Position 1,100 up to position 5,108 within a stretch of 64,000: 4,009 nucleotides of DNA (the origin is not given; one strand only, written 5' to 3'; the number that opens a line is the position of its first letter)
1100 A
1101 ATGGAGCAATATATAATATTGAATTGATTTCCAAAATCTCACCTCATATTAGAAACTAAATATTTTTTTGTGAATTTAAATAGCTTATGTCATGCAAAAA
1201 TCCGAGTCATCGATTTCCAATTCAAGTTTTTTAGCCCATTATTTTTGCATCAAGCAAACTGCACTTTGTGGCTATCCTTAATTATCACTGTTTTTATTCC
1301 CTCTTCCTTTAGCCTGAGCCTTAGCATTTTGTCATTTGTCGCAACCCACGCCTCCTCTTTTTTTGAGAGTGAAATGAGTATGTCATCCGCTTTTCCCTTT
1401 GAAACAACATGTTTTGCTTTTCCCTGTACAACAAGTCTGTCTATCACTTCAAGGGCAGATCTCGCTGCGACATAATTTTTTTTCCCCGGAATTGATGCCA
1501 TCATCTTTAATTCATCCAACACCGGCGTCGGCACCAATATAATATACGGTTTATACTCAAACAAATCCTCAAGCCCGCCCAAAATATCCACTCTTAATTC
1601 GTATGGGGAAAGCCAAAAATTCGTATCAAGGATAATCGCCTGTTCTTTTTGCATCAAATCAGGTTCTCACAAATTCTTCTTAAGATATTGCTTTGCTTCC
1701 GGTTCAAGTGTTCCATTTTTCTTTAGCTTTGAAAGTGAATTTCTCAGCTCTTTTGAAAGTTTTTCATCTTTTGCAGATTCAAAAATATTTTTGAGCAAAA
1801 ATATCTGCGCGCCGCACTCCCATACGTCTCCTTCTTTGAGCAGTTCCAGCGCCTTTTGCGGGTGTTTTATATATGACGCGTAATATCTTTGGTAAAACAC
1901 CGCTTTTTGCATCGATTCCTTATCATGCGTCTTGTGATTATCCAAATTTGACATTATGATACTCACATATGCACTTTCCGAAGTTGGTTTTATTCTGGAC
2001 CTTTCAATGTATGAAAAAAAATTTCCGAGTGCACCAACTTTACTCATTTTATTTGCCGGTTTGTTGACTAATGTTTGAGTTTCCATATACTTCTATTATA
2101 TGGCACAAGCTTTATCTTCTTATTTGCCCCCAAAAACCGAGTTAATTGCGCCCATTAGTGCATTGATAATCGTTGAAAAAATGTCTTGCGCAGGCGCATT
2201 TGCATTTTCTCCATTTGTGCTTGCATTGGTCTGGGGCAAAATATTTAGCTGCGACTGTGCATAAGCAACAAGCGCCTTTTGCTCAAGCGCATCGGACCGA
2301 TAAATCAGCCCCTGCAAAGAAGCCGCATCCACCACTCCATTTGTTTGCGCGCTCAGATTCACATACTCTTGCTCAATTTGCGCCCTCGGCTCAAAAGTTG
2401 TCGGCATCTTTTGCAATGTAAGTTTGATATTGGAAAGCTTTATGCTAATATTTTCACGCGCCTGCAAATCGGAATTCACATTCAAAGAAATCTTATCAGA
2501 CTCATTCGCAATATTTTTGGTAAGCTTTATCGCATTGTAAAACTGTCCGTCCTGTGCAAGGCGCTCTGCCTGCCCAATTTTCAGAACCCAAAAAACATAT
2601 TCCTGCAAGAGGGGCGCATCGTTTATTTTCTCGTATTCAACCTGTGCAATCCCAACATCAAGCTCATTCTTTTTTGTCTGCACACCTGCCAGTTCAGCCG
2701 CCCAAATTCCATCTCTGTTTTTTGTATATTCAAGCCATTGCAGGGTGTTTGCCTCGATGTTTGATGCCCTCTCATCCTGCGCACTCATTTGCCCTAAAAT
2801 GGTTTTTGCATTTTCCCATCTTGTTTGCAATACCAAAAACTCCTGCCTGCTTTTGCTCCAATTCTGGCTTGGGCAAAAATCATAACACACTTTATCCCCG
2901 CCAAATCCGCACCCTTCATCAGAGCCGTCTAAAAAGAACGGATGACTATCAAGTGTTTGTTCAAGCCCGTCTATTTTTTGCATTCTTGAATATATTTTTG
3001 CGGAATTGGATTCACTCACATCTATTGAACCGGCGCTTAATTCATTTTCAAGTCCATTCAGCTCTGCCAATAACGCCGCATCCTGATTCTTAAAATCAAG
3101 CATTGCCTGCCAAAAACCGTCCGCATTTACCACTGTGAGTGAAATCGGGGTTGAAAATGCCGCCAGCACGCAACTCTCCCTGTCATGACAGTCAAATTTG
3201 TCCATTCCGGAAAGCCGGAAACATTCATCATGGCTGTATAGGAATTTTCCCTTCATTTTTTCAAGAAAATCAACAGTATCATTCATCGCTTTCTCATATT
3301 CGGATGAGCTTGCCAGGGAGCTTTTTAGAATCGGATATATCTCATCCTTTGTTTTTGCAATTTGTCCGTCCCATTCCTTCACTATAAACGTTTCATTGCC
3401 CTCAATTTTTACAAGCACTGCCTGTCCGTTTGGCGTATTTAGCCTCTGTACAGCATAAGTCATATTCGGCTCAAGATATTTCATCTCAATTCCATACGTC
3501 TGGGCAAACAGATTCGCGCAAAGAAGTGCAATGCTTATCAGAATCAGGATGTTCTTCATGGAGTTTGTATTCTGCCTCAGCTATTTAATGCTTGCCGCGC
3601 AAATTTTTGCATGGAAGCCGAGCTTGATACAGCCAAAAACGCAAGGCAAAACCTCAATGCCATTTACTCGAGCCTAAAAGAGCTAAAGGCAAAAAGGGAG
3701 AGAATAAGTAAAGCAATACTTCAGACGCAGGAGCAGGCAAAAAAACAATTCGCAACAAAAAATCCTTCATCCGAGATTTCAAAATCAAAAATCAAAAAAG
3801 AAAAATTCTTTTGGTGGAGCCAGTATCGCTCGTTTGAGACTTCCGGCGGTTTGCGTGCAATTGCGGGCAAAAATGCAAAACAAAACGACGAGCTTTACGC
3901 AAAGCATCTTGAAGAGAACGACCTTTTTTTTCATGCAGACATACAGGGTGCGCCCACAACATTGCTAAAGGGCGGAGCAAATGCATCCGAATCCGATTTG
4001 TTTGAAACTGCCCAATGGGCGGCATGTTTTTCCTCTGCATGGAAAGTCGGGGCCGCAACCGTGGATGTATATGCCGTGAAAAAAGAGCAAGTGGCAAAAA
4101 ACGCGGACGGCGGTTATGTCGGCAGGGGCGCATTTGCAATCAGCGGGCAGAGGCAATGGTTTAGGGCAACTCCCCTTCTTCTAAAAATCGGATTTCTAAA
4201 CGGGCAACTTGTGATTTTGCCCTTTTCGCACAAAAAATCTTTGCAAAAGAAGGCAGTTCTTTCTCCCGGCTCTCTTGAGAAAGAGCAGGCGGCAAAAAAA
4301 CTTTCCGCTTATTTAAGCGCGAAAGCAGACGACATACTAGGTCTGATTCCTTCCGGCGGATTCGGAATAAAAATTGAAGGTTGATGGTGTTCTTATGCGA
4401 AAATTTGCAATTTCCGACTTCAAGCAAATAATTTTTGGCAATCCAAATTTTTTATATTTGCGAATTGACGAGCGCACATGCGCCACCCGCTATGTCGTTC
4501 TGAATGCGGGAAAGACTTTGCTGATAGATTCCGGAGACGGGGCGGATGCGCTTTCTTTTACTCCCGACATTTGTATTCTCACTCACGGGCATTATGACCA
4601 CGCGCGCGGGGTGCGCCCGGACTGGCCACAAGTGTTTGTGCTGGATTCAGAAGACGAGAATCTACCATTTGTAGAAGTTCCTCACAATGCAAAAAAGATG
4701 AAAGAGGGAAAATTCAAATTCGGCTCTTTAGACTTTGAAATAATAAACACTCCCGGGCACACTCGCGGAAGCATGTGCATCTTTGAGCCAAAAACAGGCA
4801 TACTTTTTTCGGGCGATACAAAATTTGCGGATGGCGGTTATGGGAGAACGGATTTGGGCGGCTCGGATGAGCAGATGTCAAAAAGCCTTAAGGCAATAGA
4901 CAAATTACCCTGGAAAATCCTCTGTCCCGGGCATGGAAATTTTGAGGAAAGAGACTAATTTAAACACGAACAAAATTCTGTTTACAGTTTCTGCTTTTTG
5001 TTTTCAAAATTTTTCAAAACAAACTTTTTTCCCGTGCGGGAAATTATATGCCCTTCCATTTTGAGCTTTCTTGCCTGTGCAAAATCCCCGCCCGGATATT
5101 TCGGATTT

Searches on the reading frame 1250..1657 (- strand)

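Call 53: search_protein_families(library=pfam, proteins=[window:1250-1657:-], max_evalue=0.1)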
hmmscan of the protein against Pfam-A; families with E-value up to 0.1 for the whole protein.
window:1250-1657:- (135 aa): 4 families
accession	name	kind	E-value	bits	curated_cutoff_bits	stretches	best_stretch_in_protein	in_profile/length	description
PF18477.7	PIN_9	-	4.3e-18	66.1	26.3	1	8-126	1-113/116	PIN like domain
PF13638.12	PIN_4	-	9.7e-06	26.3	21.9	1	8-91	1-89/132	PIN domain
PF16289.11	PIN_12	-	0.0033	18.3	32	1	8-51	1-46/172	PIN domain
PF04900.18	Fcf1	-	0.066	14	21.4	1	65-119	26-82/99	Fcf1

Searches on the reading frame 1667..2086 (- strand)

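Call 53: search_protein_families(library=pfam, proteins=[window:1667-2086:-], max_evalue=0.1)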
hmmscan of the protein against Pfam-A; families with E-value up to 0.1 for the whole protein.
window:1667-2086:- (139 aa): 3 families
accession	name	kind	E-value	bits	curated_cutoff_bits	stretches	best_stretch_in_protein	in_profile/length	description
PF18536.7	DUF5623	-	0.013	16.2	35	1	8-72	3-71/126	Domain of unknown function (DUF5623)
PF21980.2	MksE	-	0.054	14.3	27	1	42-130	75-143/163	Condensin complex protein MksE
PF02794.22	HlyC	-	0.094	13.1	25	0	87-128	72-113/127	RTX toxin acyltransferase family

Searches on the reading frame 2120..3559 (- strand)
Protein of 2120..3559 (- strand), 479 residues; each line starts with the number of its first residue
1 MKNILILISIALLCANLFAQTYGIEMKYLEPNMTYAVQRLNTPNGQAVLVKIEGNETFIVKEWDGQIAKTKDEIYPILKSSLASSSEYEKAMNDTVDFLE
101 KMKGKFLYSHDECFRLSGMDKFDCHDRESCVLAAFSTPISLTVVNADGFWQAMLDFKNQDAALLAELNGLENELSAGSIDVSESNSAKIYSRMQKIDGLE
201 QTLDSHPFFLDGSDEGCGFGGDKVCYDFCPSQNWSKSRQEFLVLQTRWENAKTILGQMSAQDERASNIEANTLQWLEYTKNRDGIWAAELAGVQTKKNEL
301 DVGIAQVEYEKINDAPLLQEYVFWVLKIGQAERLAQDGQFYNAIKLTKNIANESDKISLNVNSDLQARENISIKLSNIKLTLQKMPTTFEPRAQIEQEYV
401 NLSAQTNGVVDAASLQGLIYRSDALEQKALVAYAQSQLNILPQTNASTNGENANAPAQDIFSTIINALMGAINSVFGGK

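Call 6: search_protein_families(library=pfam, proteins=[window:2120-3559:-], max_evalue=0.001)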
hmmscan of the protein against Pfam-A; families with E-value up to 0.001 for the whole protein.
window:2120-3559:- (479 aa): 0 families

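Call 53: search_protein_families(library=pfam, proteins=[window:2120-3559:-], max_evalue=0.1)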
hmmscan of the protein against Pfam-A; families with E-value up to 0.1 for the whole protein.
window:2120-3559:- (479 aa): 1 family
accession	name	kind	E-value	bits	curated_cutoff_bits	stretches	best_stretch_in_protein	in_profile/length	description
PF08112.16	ATP-synt_E_2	-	0.032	14.9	25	0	87-107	34-54/56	ATP synthase epsilon subunit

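Call 62: find_encoding_contigs(protein=window:2120-3559:-, flank=10000, max_places=3)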
Protein window:2120-3559:- (479 aa): 2 contigs read that carry it; 1 place shown.
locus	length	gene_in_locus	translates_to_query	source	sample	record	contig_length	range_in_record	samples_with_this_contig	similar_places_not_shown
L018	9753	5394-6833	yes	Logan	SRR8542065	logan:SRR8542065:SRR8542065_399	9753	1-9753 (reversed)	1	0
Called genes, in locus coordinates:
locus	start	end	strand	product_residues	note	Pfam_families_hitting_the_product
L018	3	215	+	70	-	?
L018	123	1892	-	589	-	PF12051:DUF3533 (weak), PF12698:ABC2_membrane_3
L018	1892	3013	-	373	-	-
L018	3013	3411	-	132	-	PF03551:PadR (weak)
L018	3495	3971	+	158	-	-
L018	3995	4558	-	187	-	PF19583:ODP (faint), PF00753:Lactamase_B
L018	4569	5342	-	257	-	PF05670:NFACT-R_1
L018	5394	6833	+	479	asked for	-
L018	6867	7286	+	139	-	-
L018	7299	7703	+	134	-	PF13638:PIN_4 (faint), PF18477:PIN_9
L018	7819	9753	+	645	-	?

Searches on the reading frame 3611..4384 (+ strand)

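Call 6: search_protein_families(library=pfam, proteins=[window:3611-4384:+], max_evalue=0.001)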
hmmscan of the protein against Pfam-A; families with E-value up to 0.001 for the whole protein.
window:3611-4384:+ (257 aa): 2 families
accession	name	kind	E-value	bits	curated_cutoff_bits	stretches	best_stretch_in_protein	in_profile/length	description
PF05670.18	NFACT-R_1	-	1.4e-25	90.4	29.8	1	72-179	2-112/112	NFACT protein RNA binding domain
PF18297.6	NFACT-R_2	-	0.00082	19.9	26.9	0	73-160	2-86/104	NFACT protein RNA binding domain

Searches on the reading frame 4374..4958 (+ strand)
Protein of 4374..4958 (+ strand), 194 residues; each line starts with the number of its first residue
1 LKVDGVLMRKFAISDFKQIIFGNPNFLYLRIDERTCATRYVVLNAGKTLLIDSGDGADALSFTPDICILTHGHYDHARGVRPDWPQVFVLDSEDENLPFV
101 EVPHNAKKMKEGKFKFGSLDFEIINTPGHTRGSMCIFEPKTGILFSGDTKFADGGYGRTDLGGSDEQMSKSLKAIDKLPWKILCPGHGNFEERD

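Call 6: search_protein_families(library=pfam, proteins=[window:4374-4958:+], max_evalue=0.001)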
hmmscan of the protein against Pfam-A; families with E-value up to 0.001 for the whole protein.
window:4374-4958:+ (194 aa): 2 families
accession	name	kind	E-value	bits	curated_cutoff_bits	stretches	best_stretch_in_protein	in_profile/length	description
PF00753.33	Lactamase_B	-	4.8e-16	59.7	22.7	2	112-187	113-196/196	Metallo-beta-lactamase superfamily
PF19583.5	ODP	-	1.6e-05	25.3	27.2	0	109-149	94-136/194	ODP family beta lactamase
